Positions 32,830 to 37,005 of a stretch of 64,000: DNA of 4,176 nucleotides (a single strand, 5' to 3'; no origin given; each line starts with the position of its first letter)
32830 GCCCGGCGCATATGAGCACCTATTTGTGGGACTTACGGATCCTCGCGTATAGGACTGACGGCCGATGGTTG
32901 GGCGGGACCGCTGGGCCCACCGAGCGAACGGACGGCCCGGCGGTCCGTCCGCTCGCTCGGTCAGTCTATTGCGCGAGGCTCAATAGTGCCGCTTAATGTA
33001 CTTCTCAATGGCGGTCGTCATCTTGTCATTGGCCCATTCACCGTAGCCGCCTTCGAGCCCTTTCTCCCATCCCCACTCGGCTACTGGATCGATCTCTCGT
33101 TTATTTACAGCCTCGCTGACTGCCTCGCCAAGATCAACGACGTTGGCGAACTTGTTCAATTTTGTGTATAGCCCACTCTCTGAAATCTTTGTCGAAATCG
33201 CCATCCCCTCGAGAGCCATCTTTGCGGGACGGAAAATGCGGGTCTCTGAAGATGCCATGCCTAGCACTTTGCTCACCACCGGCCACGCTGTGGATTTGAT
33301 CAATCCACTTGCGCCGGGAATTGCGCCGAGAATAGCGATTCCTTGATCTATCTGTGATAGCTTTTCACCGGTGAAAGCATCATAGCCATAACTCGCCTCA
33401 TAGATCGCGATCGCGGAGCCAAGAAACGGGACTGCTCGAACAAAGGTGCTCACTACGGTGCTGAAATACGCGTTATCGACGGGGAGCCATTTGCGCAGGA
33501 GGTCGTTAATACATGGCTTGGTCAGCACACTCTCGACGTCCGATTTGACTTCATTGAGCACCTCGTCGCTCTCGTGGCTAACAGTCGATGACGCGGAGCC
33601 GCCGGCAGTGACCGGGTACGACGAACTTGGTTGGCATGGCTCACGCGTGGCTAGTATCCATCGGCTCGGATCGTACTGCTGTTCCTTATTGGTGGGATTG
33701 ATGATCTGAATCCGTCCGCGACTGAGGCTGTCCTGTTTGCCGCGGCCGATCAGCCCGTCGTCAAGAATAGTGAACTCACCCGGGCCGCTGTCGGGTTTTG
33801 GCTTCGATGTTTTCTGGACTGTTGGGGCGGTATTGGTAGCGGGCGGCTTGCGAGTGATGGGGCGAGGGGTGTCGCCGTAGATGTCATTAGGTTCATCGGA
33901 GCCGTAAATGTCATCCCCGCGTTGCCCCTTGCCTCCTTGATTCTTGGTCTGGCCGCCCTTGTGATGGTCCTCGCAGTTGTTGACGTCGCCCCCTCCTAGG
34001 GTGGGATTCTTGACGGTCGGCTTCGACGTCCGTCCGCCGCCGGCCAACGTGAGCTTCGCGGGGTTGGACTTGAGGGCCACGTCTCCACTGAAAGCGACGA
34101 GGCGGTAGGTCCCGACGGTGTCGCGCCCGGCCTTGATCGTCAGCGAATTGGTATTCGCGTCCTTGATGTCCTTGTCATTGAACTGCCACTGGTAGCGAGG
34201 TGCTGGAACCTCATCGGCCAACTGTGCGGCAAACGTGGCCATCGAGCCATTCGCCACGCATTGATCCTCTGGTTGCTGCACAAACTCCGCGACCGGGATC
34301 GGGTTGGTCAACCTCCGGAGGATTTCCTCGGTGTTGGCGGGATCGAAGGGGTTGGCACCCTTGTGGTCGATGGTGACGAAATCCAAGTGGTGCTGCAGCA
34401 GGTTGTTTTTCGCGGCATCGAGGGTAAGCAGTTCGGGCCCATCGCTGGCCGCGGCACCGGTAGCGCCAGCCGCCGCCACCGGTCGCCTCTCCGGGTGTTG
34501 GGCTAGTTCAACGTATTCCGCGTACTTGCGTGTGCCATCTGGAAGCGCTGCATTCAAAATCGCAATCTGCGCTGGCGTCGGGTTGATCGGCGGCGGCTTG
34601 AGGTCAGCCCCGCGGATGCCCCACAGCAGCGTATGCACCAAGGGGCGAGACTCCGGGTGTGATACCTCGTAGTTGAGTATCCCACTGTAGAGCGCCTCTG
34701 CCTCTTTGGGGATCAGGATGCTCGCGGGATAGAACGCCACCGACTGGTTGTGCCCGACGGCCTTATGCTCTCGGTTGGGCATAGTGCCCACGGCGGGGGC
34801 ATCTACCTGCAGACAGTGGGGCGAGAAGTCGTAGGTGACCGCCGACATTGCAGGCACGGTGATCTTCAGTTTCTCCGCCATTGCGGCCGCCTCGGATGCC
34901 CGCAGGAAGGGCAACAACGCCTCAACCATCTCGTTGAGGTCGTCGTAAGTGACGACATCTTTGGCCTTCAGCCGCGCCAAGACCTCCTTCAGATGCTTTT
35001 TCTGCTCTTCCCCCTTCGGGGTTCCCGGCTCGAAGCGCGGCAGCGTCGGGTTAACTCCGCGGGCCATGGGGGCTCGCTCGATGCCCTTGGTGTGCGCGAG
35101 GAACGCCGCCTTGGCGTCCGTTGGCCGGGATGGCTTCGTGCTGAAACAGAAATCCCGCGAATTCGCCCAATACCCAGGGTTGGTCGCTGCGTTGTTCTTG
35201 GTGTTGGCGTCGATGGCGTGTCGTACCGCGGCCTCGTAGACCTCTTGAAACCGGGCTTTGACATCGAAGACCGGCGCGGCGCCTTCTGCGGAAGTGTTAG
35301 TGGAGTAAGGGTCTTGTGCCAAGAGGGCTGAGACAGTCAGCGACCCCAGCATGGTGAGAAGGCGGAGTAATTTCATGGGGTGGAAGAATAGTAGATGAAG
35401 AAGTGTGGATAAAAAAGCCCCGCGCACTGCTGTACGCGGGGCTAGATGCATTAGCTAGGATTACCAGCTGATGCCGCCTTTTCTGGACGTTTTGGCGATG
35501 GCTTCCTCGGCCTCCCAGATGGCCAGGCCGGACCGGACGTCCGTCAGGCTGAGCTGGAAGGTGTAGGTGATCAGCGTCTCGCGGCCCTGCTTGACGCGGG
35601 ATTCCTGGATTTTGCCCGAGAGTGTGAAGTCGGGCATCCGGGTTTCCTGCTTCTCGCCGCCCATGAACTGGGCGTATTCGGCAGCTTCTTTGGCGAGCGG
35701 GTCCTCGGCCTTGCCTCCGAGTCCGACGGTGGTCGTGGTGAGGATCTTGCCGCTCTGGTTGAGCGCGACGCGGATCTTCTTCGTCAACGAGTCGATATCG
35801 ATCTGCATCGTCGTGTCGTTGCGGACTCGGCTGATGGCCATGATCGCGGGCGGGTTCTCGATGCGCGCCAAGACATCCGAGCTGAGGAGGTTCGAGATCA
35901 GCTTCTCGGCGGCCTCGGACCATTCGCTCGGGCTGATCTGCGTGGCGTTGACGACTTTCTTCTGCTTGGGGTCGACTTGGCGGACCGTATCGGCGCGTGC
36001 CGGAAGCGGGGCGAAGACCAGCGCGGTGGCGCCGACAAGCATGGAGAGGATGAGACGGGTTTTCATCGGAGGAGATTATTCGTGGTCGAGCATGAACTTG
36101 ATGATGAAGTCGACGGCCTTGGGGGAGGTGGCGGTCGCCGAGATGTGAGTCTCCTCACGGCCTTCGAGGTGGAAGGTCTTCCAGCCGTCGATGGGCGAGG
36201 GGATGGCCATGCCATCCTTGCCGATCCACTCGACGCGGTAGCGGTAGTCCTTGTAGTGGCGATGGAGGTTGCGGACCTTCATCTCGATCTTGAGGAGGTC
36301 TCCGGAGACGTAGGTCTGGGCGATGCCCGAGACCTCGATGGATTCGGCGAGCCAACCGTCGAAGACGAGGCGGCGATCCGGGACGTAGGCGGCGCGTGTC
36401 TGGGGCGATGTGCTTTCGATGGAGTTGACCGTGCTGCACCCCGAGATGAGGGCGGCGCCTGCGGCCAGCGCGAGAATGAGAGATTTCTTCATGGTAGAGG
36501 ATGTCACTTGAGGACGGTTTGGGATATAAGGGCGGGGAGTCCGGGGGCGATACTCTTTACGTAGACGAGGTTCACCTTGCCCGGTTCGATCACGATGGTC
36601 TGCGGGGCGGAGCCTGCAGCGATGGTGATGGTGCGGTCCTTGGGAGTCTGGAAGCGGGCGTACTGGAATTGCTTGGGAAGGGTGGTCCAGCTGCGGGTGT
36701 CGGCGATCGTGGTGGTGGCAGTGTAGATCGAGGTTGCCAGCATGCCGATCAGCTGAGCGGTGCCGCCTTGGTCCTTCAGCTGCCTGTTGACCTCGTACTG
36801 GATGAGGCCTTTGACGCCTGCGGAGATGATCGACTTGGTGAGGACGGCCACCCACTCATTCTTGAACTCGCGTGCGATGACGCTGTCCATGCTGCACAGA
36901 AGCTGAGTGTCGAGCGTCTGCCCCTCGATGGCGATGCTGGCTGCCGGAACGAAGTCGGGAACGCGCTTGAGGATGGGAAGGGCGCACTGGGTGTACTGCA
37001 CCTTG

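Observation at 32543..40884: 8.1-kb lower-GC insertion bounded by a duplicated gene 3' end with an att-like identity pattern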

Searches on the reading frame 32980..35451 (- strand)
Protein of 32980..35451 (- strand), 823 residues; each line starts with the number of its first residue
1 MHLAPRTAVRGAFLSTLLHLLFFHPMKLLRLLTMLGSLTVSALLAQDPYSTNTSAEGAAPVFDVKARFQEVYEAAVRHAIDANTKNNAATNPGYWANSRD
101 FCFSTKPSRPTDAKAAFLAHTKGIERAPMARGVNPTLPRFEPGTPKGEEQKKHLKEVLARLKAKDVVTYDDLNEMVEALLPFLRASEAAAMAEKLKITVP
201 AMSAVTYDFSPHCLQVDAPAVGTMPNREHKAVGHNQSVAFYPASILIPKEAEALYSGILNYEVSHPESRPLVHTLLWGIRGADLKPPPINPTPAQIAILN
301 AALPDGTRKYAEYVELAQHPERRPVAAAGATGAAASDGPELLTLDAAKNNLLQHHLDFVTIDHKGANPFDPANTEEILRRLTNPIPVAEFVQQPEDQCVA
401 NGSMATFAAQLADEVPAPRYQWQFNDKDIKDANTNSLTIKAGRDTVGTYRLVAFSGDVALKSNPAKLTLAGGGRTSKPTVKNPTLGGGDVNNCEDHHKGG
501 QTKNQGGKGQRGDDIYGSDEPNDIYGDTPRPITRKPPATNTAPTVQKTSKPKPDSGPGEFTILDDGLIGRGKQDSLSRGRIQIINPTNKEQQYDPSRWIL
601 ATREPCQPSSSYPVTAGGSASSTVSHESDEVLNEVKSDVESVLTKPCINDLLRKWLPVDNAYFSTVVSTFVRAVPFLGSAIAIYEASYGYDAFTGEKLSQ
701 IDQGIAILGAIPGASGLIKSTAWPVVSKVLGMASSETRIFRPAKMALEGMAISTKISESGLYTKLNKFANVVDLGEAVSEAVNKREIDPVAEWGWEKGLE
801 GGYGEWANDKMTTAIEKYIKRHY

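Call 4: search_protein_families(library=pfam, proteins=[window:32980-35451:-], max_evalue=0.001)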
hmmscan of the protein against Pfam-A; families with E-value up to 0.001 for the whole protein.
window:32980-35451:- (823 aa): 1 family
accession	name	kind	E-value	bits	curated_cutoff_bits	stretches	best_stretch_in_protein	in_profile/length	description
PF14449.11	PT-TG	-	7.7e-10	39.1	23.5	1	666-726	4-53/68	Pre-toxin TG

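Call 13: search_protein_families(library=ncbifam, proteins=[window:32980-35451:-], max_evalue=0.001)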
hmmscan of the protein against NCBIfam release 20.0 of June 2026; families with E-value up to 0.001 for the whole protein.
window:32980-35451:- (823 aa): 0 families

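Call 36: find_encoding_contigs(protein=window:32980-35451:-, flank=10000, max_places=8)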
Protein window:32980-35451:- (823 aa): no gene with exactly this product is on record in the collection.

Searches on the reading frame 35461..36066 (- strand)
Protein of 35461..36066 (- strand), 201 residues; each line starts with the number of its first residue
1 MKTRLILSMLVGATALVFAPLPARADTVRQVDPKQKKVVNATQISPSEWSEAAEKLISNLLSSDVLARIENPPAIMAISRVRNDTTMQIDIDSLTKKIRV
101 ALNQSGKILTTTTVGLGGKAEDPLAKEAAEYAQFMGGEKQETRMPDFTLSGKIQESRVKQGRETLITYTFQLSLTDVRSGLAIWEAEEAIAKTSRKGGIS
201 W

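Call 4: search_protein_families(library=pfam, proteins=[window:35461-36066:-], max_evalue=0.001)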
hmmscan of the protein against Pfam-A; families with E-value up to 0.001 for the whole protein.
window:35461-36066:- (201 aa): 1 family
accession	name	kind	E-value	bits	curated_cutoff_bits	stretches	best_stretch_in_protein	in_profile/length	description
PF13036.11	LpoB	-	4.1e-23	82.3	22.3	1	51-190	4-147/147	Peptidoglycan-synthase activator LpoB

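Call 13: search_protein_families(library=ncbifam, proteins=[window:35461-36066:-], max_evalue=0.001)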
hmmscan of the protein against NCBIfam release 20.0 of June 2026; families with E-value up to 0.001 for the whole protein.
window:35461-36066:- (201 aa): 1 family
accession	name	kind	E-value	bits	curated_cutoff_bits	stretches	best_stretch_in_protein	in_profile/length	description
TIGR02722.1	lp_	equivalog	4.2e-25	88.8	110.55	1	11-192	7-189/189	penicillin-binding protein activator LpoB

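Call 37: find_encoding_contigs(protein=window:35461-36066:-, flank=10000, max_places=8)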
Protein window:35461-36066:- (201 aa): no gene with exactly this product is on record in the collection.

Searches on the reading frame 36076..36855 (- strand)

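Call 4: search_protein_families(library=pfam, proteins=[window:36076-36855:-], max_evalue=0.001)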
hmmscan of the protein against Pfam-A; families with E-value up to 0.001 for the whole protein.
window:36076-36855:- (259 aa): 1 family
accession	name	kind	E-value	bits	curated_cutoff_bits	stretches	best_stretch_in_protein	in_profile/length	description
PF07233.18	DUF1425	-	2.1e-14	53.6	28.3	1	168-252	9-92/96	Protein of unknown function (DUF1425)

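Call 13: search_protein_families(library=ncbifam, proteins=[window:36076-36855:-], max_evalue=0.001)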
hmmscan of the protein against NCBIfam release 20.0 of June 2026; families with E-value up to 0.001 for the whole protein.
window:36076-36855:- (259 aa): 0 families
